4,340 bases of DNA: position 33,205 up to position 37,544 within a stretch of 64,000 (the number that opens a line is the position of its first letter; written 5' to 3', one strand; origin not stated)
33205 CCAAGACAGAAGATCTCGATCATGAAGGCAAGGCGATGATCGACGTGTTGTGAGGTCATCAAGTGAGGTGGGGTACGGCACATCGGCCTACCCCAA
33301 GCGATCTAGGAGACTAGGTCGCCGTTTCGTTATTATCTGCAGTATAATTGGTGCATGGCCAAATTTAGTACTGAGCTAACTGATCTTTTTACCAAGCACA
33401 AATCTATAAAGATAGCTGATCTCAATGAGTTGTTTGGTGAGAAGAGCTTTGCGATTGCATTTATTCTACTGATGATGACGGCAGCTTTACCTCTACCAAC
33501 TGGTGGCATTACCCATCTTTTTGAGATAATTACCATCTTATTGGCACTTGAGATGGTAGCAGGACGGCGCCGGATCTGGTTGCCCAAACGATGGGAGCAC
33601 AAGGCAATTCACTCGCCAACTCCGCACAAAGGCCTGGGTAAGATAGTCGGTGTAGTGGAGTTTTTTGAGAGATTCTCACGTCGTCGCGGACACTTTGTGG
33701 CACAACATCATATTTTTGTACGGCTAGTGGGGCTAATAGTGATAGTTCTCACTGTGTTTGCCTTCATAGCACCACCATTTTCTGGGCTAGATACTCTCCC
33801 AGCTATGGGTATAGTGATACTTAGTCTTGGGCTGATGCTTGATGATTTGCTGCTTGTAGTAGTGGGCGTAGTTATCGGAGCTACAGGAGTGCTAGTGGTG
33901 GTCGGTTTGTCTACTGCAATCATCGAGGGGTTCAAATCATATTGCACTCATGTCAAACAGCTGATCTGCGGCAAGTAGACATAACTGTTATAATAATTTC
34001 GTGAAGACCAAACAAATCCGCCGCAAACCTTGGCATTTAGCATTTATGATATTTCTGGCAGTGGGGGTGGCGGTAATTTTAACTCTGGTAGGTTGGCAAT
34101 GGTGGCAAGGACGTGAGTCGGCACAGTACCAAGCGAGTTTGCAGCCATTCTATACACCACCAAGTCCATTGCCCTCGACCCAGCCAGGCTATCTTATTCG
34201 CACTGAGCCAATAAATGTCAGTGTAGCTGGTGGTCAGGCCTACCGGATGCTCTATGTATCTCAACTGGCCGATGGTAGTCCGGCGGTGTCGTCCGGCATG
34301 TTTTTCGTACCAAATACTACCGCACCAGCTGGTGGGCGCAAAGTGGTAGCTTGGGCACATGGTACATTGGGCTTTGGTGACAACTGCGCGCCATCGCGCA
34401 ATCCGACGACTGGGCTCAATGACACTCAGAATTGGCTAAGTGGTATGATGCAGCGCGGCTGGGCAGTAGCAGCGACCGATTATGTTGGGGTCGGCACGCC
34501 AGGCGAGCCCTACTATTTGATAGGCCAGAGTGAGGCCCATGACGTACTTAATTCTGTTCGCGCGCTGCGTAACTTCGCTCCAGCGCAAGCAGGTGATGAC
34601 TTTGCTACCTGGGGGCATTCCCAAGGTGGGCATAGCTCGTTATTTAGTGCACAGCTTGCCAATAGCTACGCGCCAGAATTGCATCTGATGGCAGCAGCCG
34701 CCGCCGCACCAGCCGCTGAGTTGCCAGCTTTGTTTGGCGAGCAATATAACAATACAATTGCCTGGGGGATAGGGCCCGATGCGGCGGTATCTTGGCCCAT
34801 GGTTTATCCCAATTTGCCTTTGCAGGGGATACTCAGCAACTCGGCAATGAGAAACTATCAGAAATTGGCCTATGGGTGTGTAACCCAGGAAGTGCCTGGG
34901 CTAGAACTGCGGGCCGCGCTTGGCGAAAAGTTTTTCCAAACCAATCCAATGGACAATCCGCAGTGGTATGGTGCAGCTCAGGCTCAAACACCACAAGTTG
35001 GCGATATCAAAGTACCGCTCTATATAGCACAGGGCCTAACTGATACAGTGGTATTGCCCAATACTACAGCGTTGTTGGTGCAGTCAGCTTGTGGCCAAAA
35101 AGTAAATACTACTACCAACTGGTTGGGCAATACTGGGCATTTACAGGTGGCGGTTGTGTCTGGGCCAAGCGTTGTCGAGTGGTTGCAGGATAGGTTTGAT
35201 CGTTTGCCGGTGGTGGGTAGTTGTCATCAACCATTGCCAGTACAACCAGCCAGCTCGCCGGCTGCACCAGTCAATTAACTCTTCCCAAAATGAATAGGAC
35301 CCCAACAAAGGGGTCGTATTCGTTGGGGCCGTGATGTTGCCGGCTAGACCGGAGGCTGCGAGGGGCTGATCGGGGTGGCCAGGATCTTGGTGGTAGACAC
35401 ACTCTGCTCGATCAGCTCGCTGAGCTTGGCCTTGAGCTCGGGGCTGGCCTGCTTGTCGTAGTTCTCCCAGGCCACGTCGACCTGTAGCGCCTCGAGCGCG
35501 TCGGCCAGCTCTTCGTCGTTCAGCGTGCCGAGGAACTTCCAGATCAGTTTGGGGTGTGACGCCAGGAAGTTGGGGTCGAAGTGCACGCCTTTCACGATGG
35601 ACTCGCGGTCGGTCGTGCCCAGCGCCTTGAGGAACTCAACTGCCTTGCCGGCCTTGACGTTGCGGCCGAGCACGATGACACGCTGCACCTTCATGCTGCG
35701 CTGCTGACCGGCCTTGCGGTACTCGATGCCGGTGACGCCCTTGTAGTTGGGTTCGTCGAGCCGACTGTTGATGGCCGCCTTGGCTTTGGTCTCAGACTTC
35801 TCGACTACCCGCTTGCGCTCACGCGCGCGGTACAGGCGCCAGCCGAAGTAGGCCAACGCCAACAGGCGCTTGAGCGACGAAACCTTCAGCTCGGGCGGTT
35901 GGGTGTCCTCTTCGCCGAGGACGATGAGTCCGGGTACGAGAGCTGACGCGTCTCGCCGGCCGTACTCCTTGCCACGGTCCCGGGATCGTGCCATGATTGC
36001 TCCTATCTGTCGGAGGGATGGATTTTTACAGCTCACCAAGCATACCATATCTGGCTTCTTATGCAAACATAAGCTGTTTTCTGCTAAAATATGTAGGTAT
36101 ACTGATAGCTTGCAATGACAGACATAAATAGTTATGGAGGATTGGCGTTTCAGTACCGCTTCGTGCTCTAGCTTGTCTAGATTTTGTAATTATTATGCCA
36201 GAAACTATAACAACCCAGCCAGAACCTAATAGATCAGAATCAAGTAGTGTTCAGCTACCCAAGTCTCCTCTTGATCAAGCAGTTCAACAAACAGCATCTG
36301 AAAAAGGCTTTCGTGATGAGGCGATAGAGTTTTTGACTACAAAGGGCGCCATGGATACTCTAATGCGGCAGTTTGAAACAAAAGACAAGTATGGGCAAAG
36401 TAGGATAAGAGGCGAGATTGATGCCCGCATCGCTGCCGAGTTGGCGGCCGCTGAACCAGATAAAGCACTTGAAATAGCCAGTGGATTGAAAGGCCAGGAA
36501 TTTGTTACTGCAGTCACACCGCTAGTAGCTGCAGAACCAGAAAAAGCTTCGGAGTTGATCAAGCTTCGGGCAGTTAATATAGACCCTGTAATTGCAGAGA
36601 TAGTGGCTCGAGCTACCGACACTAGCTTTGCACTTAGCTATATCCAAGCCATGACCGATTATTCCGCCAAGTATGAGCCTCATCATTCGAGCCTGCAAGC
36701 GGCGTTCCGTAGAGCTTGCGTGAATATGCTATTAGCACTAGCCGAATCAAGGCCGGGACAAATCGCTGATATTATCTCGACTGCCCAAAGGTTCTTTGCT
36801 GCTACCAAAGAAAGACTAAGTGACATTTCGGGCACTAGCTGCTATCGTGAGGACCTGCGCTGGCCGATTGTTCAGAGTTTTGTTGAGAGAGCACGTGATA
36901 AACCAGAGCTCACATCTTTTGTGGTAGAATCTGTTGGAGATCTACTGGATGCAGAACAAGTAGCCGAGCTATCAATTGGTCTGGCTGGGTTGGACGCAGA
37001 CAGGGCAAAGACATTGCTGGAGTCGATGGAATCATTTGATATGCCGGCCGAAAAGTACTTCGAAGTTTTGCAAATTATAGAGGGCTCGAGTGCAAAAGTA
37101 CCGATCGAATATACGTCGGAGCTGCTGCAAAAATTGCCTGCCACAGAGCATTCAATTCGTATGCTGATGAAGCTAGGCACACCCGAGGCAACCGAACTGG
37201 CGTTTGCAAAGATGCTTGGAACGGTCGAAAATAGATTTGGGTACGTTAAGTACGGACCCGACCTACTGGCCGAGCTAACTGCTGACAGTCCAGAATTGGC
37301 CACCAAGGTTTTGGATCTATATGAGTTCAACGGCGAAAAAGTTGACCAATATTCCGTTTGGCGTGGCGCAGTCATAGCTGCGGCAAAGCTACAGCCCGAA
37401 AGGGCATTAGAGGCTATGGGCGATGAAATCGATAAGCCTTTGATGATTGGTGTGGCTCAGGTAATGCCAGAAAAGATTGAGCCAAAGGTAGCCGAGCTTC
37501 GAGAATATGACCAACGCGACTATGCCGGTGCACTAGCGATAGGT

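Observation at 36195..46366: Giant HEAT-repeat/GNAT protein linked to a MacB-type ABC exporter and an ECF sigma/anti-sigma pair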

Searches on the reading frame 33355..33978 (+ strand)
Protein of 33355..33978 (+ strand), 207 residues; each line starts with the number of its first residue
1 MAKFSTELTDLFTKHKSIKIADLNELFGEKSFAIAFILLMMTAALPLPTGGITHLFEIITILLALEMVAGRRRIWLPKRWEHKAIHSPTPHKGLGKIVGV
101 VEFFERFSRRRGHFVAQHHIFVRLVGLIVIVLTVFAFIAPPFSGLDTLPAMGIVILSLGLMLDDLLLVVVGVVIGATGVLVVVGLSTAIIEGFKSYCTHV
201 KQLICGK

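Call 22: search_protein_families(library=pfam, proteins=[window:33355-33978:+], max_evalue=0.001)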
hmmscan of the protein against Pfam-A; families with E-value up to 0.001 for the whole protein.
window:33355-33978:+ (207 aa): 1 family
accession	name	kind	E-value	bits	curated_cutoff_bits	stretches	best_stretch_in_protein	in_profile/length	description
PF06055.17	ExoD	-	1.2e-35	122.9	23.8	1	5-183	2-179/180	Exopolysaccharide synthesis, ExoD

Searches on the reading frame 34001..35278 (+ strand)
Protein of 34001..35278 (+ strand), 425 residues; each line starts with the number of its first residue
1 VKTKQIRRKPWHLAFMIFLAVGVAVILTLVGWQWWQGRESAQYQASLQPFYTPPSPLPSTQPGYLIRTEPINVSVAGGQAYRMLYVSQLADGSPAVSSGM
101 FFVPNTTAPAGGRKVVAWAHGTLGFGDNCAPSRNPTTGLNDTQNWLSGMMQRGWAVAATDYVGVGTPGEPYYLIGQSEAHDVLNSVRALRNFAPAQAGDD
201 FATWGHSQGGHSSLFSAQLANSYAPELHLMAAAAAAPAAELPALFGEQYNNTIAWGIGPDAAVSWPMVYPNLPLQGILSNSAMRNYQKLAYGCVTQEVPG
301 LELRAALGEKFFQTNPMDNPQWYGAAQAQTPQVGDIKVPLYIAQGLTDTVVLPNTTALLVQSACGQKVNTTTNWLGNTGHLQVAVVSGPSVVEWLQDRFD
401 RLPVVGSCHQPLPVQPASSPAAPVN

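Call 5: search_protein_families(library=pfam, proteins=[window:34001-35278:+], max_evalue=0.01)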
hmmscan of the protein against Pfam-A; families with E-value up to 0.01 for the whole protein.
window:34001-35278:+ (425 aa): 5 families
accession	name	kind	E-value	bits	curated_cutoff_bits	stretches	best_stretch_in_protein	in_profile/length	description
PF03583.20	LIP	-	1.1e-26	94.3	23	1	145-405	18-284/286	Secretory lipase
PF00326.27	Peptidase_S9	-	3.3e-07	30.4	22.6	1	149-216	10-81/213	Prolyl oligopeptidase family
PF12146.15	Hydrolase_4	-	8.9e-07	28.9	27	1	146-364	24-218/239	Serine aminopeptidase, S33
PF02129.25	Peptidase_S15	-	3.1e-05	24.2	23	1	143-382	39-262/262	X-Pro dipeptidyl-peptidase (S15 family)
PF20434.5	BD-FAE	-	0.0066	16.4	26.8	0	143-222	37-112/215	BD-FAE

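Call 6: search_protein_families(library=ncbifam, proteins=[window:34001-35278:+], max_evalue=0.01)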
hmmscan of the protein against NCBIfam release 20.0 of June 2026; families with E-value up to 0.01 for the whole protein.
window:34001-35278:+ (425 aa): 0 families

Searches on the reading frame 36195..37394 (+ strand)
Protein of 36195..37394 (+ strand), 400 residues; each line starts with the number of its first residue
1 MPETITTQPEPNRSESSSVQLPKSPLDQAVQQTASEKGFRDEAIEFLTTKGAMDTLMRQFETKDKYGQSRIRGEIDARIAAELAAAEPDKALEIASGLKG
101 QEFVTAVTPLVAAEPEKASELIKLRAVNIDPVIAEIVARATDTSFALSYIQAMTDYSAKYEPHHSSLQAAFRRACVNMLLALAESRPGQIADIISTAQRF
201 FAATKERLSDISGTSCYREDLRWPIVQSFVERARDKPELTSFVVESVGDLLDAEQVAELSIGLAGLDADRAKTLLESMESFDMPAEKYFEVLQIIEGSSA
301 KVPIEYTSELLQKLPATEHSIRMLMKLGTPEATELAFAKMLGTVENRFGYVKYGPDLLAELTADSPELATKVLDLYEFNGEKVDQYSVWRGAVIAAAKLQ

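Call 77: search_protein_families(library=pfam, proteins=[window:36195-37394:+], max_evalue=10)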
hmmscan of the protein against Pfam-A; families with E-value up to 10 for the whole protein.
window:36195-37394:+ (400 aa): 0 families
